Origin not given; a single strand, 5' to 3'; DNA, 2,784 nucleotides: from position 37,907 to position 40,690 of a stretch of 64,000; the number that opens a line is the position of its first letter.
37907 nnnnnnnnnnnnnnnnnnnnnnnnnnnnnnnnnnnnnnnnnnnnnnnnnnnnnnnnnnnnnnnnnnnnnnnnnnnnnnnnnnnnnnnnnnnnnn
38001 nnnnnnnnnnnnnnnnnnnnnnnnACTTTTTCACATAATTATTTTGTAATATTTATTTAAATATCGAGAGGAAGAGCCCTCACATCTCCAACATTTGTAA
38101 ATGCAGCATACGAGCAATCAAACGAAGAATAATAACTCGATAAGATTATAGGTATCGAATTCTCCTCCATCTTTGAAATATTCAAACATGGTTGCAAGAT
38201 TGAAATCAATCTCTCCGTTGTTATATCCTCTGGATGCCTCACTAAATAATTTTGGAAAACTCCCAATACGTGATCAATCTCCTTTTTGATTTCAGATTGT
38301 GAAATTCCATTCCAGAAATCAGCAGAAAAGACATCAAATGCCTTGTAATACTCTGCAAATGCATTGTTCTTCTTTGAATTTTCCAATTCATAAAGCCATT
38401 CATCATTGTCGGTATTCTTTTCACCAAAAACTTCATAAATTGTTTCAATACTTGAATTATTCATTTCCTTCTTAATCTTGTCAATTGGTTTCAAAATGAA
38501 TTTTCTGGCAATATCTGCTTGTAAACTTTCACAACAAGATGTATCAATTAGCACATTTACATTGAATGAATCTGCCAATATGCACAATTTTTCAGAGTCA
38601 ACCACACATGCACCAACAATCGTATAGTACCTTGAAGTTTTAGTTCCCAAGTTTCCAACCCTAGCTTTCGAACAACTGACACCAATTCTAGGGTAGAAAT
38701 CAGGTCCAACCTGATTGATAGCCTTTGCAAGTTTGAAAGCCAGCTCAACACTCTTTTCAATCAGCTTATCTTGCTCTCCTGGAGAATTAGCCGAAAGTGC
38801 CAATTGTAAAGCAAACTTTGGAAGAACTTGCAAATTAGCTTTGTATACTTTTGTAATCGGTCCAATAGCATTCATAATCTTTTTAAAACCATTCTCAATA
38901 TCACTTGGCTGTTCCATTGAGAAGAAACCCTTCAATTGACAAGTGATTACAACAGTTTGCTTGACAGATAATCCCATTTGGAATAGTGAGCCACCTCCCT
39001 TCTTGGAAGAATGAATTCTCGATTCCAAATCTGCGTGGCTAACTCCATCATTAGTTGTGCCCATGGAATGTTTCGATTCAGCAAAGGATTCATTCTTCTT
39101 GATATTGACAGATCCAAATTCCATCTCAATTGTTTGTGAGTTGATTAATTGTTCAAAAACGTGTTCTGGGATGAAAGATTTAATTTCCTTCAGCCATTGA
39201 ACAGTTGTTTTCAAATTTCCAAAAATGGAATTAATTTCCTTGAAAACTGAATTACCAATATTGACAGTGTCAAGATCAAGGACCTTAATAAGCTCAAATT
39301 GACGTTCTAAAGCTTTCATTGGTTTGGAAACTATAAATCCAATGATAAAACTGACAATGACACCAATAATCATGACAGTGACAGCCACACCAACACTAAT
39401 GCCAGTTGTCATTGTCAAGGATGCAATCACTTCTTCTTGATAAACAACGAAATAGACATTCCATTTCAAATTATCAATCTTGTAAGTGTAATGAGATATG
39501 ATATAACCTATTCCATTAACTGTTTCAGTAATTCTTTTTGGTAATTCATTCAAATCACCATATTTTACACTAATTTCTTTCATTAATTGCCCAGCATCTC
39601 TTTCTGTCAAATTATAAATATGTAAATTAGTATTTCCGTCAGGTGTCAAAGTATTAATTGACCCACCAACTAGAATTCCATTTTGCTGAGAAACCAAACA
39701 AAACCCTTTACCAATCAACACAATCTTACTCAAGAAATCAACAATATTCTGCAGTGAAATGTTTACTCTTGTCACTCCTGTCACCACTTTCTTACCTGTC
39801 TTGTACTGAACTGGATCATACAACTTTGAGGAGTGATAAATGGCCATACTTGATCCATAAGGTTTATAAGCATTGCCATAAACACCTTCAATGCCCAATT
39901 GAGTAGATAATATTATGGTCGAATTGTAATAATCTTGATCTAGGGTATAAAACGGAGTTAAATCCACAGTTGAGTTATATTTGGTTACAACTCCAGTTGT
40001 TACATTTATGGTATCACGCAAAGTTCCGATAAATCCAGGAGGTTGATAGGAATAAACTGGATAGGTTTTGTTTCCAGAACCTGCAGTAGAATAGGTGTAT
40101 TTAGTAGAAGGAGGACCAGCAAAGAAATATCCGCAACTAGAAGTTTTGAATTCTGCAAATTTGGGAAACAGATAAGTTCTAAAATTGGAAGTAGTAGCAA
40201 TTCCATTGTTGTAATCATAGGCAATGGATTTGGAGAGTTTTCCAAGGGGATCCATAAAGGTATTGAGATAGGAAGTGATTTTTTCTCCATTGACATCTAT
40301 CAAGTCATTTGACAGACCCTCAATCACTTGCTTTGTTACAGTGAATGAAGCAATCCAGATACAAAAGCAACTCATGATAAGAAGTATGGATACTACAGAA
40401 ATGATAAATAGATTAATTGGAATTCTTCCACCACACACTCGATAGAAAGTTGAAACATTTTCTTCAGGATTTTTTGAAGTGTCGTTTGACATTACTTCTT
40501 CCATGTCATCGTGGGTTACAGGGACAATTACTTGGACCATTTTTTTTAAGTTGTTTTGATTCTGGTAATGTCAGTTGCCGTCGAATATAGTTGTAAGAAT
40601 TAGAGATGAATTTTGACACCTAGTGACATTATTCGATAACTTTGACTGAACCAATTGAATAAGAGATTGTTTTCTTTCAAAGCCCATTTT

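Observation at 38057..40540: Cache-type receptor with a cyclase homology domain lacking the catalytic metal-binding residues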

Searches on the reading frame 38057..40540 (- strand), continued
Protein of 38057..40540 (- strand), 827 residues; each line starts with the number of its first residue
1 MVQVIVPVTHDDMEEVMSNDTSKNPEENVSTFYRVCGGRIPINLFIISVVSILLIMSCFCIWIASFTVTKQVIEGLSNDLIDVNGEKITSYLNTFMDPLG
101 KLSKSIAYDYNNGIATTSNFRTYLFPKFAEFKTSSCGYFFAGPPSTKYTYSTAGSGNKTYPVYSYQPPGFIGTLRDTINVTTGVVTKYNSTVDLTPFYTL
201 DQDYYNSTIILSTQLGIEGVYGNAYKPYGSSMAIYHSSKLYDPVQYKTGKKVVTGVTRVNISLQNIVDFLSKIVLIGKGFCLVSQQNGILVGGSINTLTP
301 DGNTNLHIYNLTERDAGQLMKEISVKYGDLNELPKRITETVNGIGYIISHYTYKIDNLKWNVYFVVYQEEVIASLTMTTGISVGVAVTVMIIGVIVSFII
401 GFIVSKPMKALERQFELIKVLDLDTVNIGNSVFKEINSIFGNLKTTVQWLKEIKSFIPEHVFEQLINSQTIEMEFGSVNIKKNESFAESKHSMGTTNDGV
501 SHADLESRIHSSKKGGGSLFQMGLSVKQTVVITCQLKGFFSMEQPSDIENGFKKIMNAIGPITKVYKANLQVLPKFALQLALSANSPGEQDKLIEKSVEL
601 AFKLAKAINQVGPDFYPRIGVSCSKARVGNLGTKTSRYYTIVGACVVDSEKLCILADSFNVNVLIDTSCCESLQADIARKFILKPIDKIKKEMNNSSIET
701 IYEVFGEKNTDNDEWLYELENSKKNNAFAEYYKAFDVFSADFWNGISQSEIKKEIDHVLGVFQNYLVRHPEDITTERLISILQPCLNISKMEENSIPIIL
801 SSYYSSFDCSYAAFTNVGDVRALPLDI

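Call 56: search_protein_families(library=pfam, proteins=[P0070, P0075, P0085, P0046, P0063, P0089, P0109, P0039], max_evalue=0.0001)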
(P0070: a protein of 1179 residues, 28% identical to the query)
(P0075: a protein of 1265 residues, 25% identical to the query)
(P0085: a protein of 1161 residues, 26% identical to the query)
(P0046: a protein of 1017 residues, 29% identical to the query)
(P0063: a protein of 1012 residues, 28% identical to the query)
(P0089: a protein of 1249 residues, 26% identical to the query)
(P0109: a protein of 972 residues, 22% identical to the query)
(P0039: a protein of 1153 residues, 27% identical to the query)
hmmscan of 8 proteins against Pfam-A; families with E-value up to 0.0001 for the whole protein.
P0070 (1179 aa): 5 families
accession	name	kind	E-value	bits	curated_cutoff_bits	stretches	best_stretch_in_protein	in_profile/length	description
PF12796.13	Ank_2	-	1.4e-31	109.3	27.3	3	317-395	7-86/90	Ankyrin repeats (3 copies)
PF00023.36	Ank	-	1.1e-22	79.3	21.1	0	151-183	2-33/33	Ankyrin repeat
PF13637.12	Ank_4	-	9.8e-21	73.8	22.7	1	157-205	3-50/50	Ankyrin repeats (many copies)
PF13606.12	Ank_3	-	4.8e-19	66.6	22.3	0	333-362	1-29/30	Ankyrin repeat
PF13857.12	Ank_5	-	2.8e-13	50.3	27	0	206-260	4-56/56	Ankyrin repeats (many copies)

P0075 (1265 aa): 5 families
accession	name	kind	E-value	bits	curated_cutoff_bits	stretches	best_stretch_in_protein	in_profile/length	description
PF12796.13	Ank_2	-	1.4e-26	93.3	27.3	2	173-242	24-90/90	Ankyrin repeats (3 copies)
PF00023.36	Ank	-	9.1e-23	79.5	21.1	0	286-317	2-32/33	Ankyrin repeat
PF13606.12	Ank_3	-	1.2e-18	65.4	22.3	0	405-434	1-29/30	Ankyrin repeat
PF13637.12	Ank_4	-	3.3e-18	65.8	22.7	0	216-264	1-49/50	Ankyrin repeats (many copies)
PF13857.12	Ank_5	-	3.7e-11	43.6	27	0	198-247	2-51/56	Ankyrin repeats (many copies)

P0085 (1161 aa): 5 families
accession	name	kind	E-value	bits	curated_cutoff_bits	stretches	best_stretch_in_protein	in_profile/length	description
PF12796.13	Ank_2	-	1.9e-29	102.5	27.3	3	313-384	13-86/90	Ankyrin repeats (3 copies)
PF00023.36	Ank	-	3.4e-24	84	21.1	0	325-355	3-32/33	Ankyrin repeat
PF13857.12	Ank_5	-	8.4e-17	61.5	27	1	315-365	7-56/56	Ankyrin repeats (many copies)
PF13606.12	Ank_3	-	1.1e-16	59.4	22.3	0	325-352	3-29/30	Ankyrin repeat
PF13637.12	Ank_4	-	1.2e-15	57.6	22.7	0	288-343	5-49/50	Ankyrin repeats (many copies)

P0046 (1017 aa): 0 families

P0063 (1012 aa): 0 families

P0089 (1249 aa): 0 families

P0109 (972 aa): 0 families

P0039 (1153 aa): 6 families
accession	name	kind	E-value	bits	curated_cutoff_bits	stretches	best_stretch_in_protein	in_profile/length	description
PF12796.13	Ank_2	-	3.8e-31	107.9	27.3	4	99-167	23-90/90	Ankyrin repeats (3 copies)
PF00023.36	Ank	-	1.1e-23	82.4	21.1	0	137-167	2-32/33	Ankyrin repeat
PF13606.12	Ank_3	-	1e-17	62.6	22.3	0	201-226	2-26/30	Ankyrin repeat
PF13637.12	Ank_4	-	7.4e-17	61.5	22.7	0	108-145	1-38/50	Ankyrin repeats (many copies)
PF13857.12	Ank_5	-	2e-13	50.8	27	0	306-354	9-56/56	Ankyrin repeats (many copies)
PF02743.24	dCache_1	-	1.9e-06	28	45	1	554-712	95-237/240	Cache domain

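Call 58: find_encoding_contigs(protein=P0007, flank=3000, max_places=2)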
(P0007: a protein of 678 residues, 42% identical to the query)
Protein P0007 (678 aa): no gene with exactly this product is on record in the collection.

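Call 59: find_encoding_contigs(protein=P0001, flank=1000, max_places=2)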
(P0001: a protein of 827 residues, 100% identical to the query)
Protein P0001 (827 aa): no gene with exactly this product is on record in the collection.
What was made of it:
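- Tried and rejected: Genomic distance to a paralogue. find_encoding_contigs had no record for the query or for P0007 (calls 58, 59).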

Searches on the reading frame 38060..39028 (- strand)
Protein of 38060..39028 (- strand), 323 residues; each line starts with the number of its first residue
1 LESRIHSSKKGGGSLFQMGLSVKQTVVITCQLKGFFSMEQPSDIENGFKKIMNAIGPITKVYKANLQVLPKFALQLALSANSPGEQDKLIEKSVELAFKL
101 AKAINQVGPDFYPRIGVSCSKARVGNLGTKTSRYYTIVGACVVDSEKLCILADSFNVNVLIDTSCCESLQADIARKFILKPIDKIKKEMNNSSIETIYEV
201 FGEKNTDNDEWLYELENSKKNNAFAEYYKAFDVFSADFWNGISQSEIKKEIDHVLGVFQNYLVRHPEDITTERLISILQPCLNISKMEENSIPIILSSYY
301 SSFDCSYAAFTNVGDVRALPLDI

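Call 38: predict_structure(alignment_id=A2)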
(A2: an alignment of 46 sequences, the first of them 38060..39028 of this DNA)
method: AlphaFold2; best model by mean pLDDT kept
length: 323 residues; sequences in the alignment: 46
mean_pLDDT: 89.6   pTM: 0.87
mean pLDDT of the five models: 89.6, 89.0, 88.7, 88.3, 87.6
residues with pLDDT >= 90: 244; 70-90: 42; 50-70: 26; < 50: 11
segments of 3 or more residues with pLDDT < 50: 1-4, 11-13
pLDDT, mean of each block of 10 residues (from residue 1): 47 64 97 96 97 98 97 97 93 97 96 97 94 94 96 97 85 89 89 90 78 85 94 97 96 98 97 97 90 96 81 60 50
secondary structure, 60 per line:
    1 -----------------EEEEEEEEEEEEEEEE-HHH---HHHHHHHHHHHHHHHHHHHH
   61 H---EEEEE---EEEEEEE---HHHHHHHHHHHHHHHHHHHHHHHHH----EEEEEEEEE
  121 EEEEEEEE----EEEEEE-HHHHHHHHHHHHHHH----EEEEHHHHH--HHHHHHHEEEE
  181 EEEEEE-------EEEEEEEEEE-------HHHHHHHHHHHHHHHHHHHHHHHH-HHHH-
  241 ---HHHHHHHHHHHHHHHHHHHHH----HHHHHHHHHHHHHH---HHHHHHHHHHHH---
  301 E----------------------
elements in order: E18-33 H41-61 E65-69 E73-79 H83-107 E112-128 E133-138 H140-154 E159-162 H163-167 H170-176 E177-186 E194-203 H211-234 H236-239 H244-264 H269-282 H286-297
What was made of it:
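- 38138..38404 (-): C-terminal four-helix tail (residues 713-801). It starts with the family hallmark D715-E-W-L-Y-E-L-E722. The model shows helices at 715-738, 748-768, 773-786 and 790-801 with high pLDDT (call 38).
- On Class III nucleotidyl cyclase (catalytically competent CHD, Pfam PF00211): The model has pLDDT 89.6 (call 38).
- Checked: It also fits the model's secondary structure (call 38).
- The model of residues 505-827 has pLDDT 89.6 (call 38). The model of the CHD and tail is confident (call 38).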

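Call 40: fold_search(model_id=the predicted structure, library=pdb)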
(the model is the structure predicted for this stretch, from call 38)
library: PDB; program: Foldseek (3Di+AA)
matches with E <= 10: 1091; with E <= 0.001: 178
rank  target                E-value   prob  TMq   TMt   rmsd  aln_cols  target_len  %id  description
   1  3r5g_B                5.1e-11  1.00  0.49  0.77   3.2       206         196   16  Crystal structure of the adenylyl cyclase CyaB from P. aeruginosa (released 2012-01-11)
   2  3r5g_A                1.5e-10  1.00  0.48  0.76   3.1       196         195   16  Crystal structure of the adenylyl cyclase CyaB from P. aeruginosa (released 2012-01-11)
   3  2w01_B                3.7e-10  1.00  0.47  0.74   3.6       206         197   16  Crystal structure of the guanylyl cyclase Cya2 (released 2008-09-30)
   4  8qfg                  8.6e-10  1.00  0.47  0.46   3.4       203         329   14  Cryogenic crystal structure of the Photoactivated Adenylate Cyclase OaPAC after 5 seconds of blue light illumination (released 2023-11-01)
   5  5mbd_A                1.0e-09  1.00  0.43  0.41   7.7       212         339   13  Structure of a bacterial light-regulated adenylyl cylcase (released 2017-04-05)
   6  5m27_A                1.1e-09  1.00  0.45  0.44   7.4       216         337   11  Structure of a bacterial light-regulated adenylyl cylcase (released 2017-04-05)
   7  5mbe_B                1.2e-09  1.00  0.47  0.45   7.2       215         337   12  Structure of a bacterial light-regulated adenylyl cylcase (released 2017-04-05)
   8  5nby                  1.3e-09  1.00  0.46  0.44   7.4       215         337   11  Structure of a bacterial light-regulated adenylyl cylcase (released 2017-04-05)
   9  5mbc_A                1.3e-09  1.00  0.45  0.43   7.4       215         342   11  Structure of a bacterial light-regulated adenylyl cylcase (released 2017-04-05)
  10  5mbj_A                1.4e-09  1.00  0.47  0.45   8.5       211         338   11  Structure of a bacterial light-regulated adenylyl cyclase (released 2017-04-05)
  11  5mbj_B                1.5e-09  1.00  0.47  0.45   7.2       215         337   11  Structure of a bacterial light-regulated adenylyl cyclase (released 2017-04-05)
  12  1wc3_B                1.6e-09  1.00  0.46  0.74   3.3       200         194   10  Soluble adenylyl cyclase CyaC from S. platensis in complex with alpha, beta-methylene-ATP and Strontium (released 2004-12-20)
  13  3et6_B                1.6e-09  1.00  0.46  0.78   3.3       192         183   14  The crystal structure of the catalytic domain of a eukaryotic guanylate cyclase (released 2008-10-14)
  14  2w01_D                2.2e-09  1.00  0.48  0.74   3.5       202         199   15  Crystal structure of the guanylyl cyclase Cya2 (released 2008-09-30)
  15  5mbg                  2.2e-09  1.00  0.44  0.72   8.7       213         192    9  Structure of a bacterial light-regulated adenylyl cyclase (released 2017-04-05)
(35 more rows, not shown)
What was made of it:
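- On Class III nucleotidyl cyclase (catalytically competent CHD, Pfam PF00211): The top 50 Foldseek PDB hits are all class III cyclases; the best is E 5e-11 with TM-score 0.77 on the target length (call 40).
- All top 50 Foldseek PDB matches are class III cyclases: CyaB E 5e-11 with TM-score 0.77 on the target length, then Cya2, CyaC, sGC and mammalian AC (call 40). The fold is fully preserved (calls 38, 40).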

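Call 42: search_protein_families(library=pfam, alignment_id=A2, max_evalue=0.01)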
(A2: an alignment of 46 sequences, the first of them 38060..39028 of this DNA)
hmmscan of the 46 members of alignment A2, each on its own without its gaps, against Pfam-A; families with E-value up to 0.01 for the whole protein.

A. member 1, window:38060-39028:- (323 aa): 0 families

B. families by the number of members that match (of 46 scanned): 20 families
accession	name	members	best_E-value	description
PF00211.25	Guanylate_cyc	18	4.1e-08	Adenylate and Guanylate cyclase catalytic domain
PF02743.24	dCache_1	11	4.9e-10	Cache domain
PF22673.2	MCP-like_PDC_1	3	1.4e-05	Methyl-accepting chemotaxis protein-like, first PDC sensor domain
PF23106.1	EGF_Teneurin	1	2.4e-35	Teneurin-like EGF domain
PF07974.19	EGF_2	1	6.1e-35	EGF-like domain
PF12796.13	Ank_2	1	3.8e-31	Ankyrin repeats (3 copies)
PF00023.36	Ank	1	1.1e-23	Ankyrin repeat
PF25024.1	EGF_TEN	1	1.7e-22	Teneurin EGF domain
PF13606.12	Ank_3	1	1e-17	Ankyrin repeat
PF13637.12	Ank_4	1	7.4e-17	Ankyrin repeats (many copies)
PF13857.12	Ank_5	1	2e-13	Ankyrin repeats (many copies)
PF25390.1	WD40_RLD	1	4.3e-10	RCC1-like domain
PF13540.12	RCC1_2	1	3.8e-08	Regulator of chromosome condensation (RCC1) repeat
PF00415.24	RCC1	1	0.00063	Regulator of chromosome condensation (RCC1) repeat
PF25100.1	DUF7809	1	0.0016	Domain of unknown function (DUF7809)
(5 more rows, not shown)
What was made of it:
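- On Class III nucleotidyl cyclase (catalytically competent CHD, Pfam PF00211): 18 of 46 relatives match at E<=0.01 (call 42).
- Checked: It is supported by 11 of 46 relatives (best E 4.9e-10; call 42).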
